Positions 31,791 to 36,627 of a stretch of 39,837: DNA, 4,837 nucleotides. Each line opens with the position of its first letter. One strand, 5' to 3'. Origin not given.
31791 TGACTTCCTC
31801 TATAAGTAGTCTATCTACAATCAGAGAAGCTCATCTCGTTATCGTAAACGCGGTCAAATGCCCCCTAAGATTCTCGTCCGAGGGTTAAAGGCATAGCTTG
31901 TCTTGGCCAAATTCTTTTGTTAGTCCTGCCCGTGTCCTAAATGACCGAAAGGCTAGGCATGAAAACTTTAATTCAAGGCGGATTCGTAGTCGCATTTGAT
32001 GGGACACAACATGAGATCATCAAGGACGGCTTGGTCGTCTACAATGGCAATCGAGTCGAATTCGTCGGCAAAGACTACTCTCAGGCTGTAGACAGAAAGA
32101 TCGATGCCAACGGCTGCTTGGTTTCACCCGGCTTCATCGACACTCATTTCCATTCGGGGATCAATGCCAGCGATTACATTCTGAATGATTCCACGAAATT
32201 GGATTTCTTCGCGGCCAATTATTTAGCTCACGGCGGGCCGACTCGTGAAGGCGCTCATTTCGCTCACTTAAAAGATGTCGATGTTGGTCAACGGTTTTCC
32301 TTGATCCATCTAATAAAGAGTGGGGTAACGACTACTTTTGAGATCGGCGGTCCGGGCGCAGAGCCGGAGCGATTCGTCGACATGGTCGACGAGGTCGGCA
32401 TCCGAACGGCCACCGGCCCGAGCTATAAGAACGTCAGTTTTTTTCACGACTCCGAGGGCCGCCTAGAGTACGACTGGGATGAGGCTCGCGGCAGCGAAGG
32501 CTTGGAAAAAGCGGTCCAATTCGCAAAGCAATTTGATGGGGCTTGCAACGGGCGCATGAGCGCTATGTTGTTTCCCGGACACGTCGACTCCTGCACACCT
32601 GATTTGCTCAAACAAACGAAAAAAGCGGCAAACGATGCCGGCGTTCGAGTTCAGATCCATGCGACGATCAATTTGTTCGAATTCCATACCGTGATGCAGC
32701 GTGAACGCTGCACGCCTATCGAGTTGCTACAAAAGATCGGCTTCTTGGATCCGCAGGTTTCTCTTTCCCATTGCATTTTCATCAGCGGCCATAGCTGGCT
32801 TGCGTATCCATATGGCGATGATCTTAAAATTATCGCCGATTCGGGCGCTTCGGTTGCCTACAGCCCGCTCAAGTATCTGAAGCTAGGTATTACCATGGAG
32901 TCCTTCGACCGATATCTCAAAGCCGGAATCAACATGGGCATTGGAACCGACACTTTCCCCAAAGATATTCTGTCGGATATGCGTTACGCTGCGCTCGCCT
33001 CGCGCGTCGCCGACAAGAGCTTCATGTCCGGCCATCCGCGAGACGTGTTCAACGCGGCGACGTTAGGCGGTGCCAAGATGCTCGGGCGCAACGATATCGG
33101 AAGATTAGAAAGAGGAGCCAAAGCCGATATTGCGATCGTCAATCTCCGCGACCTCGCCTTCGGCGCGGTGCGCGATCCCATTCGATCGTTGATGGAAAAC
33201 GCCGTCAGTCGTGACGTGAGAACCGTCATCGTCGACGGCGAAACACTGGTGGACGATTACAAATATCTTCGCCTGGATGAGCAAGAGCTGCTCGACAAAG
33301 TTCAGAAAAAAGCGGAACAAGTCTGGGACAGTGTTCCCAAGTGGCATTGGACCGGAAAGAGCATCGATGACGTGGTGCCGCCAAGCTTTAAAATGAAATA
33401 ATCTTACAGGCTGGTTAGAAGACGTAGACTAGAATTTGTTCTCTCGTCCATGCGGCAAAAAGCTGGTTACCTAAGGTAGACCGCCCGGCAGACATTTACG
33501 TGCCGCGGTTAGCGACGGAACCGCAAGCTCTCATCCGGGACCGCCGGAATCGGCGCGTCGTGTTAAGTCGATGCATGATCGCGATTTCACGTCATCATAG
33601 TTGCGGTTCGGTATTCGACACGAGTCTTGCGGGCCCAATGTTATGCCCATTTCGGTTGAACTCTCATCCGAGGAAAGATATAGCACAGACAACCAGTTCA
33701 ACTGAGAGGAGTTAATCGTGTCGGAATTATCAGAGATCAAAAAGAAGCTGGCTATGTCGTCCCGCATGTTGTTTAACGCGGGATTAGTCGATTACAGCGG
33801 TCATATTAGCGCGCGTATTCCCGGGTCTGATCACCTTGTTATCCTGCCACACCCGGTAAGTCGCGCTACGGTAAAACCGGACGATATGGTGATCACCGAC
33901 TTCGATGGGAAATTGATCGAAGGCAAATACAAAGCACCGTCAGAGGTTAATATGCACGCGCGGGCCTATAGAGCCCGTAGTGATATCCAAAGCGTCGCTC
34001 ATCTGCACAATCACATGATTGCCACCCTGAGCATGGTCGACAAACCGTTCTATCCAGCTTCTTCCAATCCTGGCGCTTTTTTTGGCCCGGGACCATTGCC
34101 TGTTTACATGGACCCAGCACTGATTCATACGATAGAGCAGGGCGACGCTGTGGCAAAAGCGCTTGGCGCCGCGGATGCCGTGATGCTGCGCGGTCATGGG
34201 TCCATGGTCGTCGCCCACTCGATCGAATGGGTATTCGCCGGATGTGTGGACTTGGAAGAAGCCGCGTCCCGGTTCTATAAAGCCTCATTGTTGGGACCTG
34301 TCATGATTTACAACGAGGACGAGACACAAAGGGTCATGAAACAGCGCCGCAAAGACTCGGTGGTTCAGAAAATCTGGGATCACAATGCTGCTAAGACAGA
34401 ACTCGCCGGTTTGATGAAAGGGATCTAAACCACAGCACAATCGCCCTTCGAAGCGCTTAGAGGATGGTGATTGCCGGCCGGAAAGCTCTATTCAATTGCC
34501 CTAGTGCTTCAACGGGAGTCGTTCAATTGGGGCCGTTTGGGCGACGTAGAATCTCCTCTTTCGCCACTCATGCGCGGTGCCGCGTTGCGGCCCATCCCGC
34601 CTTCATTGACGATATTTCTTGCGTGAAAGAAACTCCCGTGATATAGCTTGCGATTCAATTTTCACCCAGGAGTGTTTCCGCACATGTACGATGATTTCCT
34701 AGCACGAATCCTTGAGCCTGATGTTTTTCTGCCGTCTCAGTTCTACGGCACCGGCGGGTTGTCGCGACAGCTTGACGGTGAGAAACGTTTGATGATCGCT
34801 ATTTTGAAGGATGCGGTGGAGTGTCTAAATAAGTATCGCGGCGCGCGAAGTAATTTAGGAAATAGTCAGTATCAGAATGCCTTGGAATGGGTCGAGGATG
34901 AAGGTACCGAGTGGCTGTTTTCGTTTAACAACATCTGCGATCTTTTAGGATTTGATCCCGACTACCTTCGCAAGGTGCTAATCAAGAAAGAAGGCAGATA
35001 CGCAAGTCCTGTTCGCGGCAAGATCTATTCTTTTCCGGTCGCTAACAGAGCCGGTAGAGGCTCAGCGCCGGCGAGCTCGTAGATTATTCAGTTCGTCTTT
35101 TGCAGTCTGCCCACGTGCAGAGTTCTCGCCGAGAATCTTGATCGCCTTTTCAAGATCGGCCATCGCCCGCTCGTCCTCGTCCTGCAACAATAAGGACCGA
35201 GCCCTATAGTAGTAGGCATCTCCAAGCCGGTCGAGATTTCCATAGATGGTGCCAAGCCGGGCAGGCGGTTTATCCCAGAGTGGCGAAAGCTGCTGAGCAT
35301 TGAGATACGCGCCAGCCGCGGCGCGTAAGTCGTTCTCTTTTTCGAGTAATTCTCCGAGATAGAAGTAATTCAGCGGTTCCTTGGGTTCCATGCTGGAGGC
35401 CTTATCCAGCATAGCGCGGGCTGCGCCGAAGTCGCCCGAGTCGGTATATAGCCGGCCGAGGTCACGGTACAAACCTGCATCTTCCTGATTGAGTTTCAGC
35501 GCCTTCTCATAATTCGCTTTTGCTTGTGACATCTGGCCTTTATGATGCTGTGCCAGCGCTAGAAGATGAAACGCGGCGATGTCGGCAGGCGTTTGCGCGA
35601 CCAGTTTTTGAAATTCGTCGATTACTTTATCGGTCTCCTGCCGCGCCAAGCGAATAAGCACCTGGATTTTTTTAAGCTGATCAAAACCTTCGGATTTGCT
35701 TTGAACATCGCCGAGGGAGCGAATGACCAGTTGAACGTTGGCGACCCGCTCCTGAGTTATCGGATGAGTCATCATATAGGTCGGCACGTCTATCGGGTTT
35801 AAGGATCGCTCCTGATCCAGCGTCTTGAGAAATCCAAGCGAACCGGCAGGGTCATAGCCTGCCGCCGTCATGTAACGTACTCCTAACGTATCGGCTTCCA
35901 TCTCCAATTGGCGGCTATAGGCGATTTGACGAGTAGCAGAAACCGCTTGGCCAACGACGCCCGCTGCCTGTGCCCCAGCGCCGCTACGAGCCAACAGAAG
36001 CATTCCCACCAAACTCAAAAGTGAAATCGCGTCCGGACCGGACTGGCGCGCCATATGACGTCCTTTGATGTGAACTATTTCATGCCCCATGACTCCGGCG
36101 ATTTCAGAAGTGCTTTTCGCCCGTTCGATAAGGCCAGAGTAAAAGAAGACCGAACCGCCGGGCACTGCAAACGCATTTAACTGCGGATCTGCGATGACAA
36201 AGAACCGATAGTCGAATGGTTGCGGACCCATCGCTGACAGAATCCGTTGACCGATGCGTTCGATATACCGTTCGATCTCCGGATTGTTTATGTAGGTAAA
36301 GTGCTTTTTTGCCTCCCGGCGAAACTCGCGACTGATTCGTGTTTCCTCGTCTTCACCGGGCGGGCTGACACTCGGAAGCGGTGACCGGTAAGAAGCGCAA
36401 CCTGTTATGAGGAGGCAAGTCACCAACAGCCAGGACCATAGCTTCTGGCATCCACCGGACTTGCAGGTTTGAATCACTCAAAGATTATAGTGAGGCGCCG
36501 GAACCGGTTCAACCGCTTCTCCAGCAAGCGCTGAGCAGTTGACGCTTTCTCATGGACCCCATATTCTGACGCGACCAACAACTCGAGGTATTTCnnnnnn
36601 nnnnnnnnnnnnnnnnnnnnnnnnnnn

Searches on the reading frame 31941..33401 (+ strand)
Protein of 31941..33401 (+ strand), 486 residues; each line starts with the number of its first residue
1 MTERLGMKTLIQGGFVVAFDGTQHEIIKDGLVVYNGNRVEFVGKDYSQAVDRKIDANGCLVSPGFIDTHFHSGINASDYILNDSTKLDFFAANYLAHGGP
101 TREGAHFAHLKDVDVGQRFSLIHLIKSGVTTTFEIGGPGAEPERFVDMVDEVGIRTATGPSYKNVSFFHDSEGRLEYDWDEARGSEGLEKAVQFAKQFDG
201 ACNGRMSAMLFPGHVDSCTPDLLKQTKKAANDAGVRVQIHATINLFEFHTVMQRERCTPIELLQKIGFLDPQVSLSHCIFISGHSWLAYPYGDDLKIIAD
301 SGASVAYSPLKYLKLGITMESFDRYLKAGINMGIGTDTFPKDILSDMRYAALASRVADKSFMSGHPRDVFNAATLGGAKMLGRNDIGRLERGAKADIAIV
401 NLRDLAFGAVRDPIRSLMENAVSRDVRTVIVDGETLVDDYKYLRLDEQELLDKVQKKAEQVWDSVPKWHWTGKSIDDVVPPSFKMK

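Call 51: search_protein_families(library=ncbifam, proteins=[window:31941-33401:+], max_evalue=0.00001)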
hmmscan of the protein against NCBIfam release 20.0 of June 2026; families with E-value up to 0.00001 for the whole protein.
window:31941-33401:+ (486 aa): 34 families (the best 25 are shown)
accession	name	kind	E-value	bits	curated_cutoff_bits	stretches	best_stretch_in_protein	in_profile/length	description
NF004801.0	PRK06151.1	subfamily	1.7e-133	446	416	1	7-485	2-486/491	chlorohydrolase family protein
NF004701.0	PRK06038.1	equivalog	9.5e-60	202.5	609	1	10-461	7-426/432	N-ethylammeline chlorohydrolase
NF005557.0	PRK07228.1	equivalog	1e-57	195.8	522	1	8-463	2-439/445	5'-deoxyadenosine deaminase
NF006252.0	PRK08393.1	equivalog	2.4e-51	175.1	617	1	7-459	1-421/424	N-ethylammeline chlorohydrolase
NF006055.0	PRK08203.1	equivalog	1.1e-41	142.9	532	1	10-462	8-451/455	8-oxoguanine deaminase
NF006056.0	PRK08204.1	subfamily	4.6e-39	134.4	391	1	7-463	3-442/449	hypothetical protein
NF006549.0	PRK09045.1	equivalog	4.1e-35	121.3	540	1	7-461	8-439/444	TRZ/ATZ family hydrolase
NF005540.0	PRK07203.1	equivalog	7.8e-31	107.2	444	1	10-465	3-442/444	putative aminohydrolase SsnA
NF009059.0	PRK12393.1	equivalog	1.4e-28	99.8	543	1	216-461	216-455/460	amidohydrolase family protein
TIGR03314.1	Se_ssnA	subfamily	8.6e-28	97.3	455.5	1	10-464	2-440/441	putative selenium metabolism protein SsnA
NF004995.0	PRK06380.1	subfamily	3.4e-27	95.5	567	1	7-452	1-414/418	metal-dependent hydrolase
NF006681.0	PRK09229.1-2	equivalog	7.5e-25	87.6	362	1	214-454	208-444/451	formimidoylglutamate deiminase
TIGR02967.1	guan_deamin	equivalog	4.4e-24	85.2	375.4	1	25-403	2-363/401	guanine deaminase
NF005211.0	PRK06687.1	equivalog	3.5e-21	75.5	703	1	16-443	9-415/419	TRZ/ATZ family protein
NF006679.0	PRK09228.1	subfamily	3.8e-21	75.3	351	1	203-403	193-388/433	guanine deaminase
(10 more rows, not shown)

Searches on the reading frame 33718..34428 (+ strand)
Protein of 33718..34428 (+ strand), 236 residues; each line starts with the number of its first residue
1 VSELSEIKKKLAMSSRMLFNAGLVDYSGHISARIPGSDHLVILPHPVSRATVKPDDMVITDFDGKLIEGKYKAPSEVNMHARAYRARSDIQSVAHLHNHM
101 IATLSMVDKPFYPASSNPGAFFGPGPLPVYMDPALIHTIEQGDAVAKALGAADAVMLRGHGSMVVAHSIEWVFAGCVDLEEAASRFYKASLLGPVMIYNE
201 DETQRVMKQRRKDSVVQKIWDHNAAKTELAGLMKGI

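Call 51: search_protein_families(library=ncbifam, proteins=[window:33718-34428:+], max_evalue=0.00001)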
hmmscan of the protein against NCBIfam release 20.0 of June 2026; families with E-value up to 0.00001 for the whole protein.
window:33718-34428:+ (236 aa): 26 families (the best 25 are shown)
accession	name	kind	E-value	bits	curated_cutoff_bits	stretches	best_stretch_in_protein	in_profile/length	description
NF005123.0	PRK06557.1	subfamily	4e-29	101.9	251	1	3-209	8-215/223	L-ribulose-5-phosphate 4-epimerase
NF053537.1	DhpthDcsPhtC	equivalog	9.4e-23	80.8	200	1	9-184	2-188/232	3,4-dihydroxyphthalate decarboxylase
NF005302.0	PRK06833.1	equivalog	2.1e-22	79.6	264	1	7-209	6-206/214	L-fuculose-phosphate aldolase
NF004855.0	PRK06208.1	subfamily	5e-22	78.4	255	1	6-215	42-253/274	class II aldolase/adducin family protein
NF005484.0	PRK07090.1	equivalog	8.2e-19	67.9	261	1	7-200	31-224/260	aldolase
NF005068.0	PRK06486.1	equivalog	7.8e-18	64.7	269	1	4-213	24-237/262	aldolase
NF005451.0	PRK07044.1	subfamily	3.1e-16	59.2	207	1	8-221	23-241/256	aldolase II superfamily protein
NF053831.1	RU1PAldHalo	equivalog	2.6e-15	56.5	300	1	27-209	24-202/208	ribulose-1-phosphate aldolase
NF005186.0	PRK06661.1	equivalog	1.3e-14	54.5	339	1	5-182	4-183/235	hypothetical protein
NF009625.0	PRK13145.1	equivalog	4.4e-14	52.6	369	1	3-126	4-129/235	L-ribulose-5-phosphate 4-epimerase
NF043034.1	OxoTetrPhDc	equivalog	5.7e-14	52.4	250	1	6-186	4-185/205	3-oxo-tetronate 4-phosphate decarboxylase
NF006208.0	PRK08333.1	equivalog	2.9e-13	49.9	267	1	6-188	4-182/189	aldolase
NF006047.0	PRK08193.1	subfamily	3.6e-13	49.6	257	1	4-105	2-104/231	L-ribulose-5-phosphate 4-epimerase AraD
NF004527.0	PRK05874.1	equivalog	1.2e-12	47.9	308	1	14-198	15-199/218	L-fuculose-phosphate aldolase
NF005984.0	PRK08087.1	subfamily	1.4e-12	47.9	264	1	26-208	26-204/215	L-fuculose-phosphate aldolase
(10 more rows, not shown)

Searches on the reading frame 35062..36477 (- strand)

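Call 51: search_protein_families(library=ncbifam, proteins=[window:35062-36477:-], max_evalue=0.00001)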
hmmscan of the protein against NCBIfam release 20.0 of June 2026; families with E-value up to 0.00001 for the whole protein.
window:35062-36477:- (471 aa): 12 families
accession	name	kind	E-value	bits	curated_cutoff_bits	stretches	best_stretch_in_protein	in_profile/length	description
NF052400.1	M48_BAM_BepA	equivalog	1.6e-52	178.9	570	1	43-469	44-476/483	beta-barrel assembly-enhancing protease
NF040959.1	MamA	equivalog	6.5e-15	55.1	200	2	271-364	110-203/204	magnetosome protein MamA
TIGR02917.1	PEP_TPR_lipo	equivalog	4.7e-11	41.3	312.2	1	279-403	512-636/899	XrtA/PEP-CTERM system TPR-repeat protein PrsT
NF052399.1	M48_lipo_LoiP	exception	7.6e-10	38.7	365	1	70-249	69-241/247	metalloprotease LoiP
TIGR00540.1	TPR_hemY_coli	hypoth_equivalog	8e-09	34.7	142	1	308-391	300-382/385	heme biosynthesis-associated TPR protein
TIGR02521.1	type_IV_pilW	equivalog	1.8e-08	34.3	154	0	277-334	42-99/234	type IV pilus biogenesis/stability protein PilW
NF002363.0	PRK01345.1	equivalog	7.5e-08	31.8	422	1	82-201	80-211/318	zinc metalloprotease HtpX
TIGR02552.1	LcrH_SycD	equivalog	1.2e-07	31.5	104.8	0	289-367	41-119/136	SycD/LcrH family type III secretion system chaperone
TIGR00990.1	3a0801s09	subfamily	3.9e-07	29.1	757.25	1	273-394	372-493/615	mitochondrial import receptor subunit TOM70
TIGR03939.1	PGA_TPR_OMP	equivalog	1e-06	27.3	366.65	1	257-367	386-496/800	poly-beta-1,6 N-acetyl-D-glucosamine export porin PgaA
NF003425.0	PRK04897.1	equivalog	1.6e-06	27.6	355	1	82-143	93-154/298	zinc metalloprotease HtpX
NF033920.0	C39_PA2778_fam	equivalog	3.3e-06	26.7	150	0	245-365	137-255/255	PA2778 family cysteine peptidase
